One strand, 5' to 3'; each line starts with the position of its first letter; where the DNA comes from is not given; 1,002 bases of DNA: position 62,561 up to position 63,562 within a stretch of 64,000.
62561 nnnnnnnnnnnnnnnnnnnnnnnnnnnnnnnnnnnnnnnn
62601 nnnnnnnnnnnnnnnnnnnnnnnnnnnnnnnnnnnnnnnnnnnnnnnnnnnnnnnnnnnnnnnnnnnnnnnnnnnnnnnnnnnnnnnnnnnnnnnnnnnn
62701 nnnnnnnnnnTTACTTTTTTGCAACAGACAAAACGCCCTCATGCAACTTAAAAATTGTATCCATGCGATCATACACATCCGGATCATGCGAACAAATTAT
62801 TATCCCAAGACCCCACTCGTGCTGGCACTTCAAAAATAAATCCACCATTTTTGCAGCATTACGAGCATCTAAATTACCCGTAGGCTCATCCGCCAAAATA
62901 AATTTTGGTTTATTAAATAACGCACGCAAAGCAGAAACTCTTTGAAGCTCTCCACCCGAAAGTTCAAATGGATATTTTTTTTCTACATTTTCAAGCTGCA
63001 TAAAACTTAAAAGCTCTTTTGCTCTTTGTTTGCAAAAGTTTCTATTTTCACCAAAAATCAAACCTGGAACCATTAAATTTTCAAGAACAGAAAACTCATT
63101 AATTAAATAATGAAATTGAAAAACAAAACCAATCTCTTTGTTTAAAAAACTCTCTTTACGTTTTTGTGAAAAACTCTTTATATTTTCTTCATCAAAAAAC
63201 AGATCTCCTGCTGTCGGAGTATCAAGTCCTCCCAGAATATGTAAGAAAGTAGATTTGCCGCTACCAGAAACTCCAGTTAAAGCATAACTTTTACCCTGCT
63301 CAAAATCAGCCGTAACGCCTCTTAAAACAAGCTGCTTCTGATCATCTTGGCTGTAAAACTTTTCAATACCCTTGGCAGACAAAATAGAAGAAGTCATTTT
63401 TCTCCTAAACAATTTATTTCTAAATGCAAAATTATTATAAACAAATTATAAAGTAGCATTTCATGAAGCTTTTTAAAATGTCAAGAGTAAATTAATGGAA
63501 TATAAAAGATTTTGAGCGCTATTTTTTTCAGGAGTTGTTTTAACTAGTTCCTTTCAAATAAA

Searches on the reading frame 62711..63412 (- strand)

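Call 43: search_protein_families(library=pfam, proteins=[window:62711-63412:-], max_evalue=0.01)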
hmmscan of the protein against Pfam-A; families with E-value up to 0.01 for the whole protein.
window:62711-63412:- (233 aa): 4 families
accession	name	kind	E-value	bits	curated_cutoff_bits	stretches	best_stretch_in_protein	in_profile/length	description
PF00005.33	ABC_tran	-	4.6e-29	102.2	25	1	30-178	1-136/137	ABC transporter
PF13304.12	AAA_21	-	3e-06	28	27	1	43-106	2-69/304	AAA domain, putative AbiEii toxin, Type IV TA system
PF02463.25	SMC_N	-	0.00011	22.2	40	0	131-224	120-212/220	RecF/RecN/SMC N terminal domain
PF13555.12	AAA_29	-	0.00064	19.9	27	1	32-57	14-39/61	P-loop containing region of AAA domain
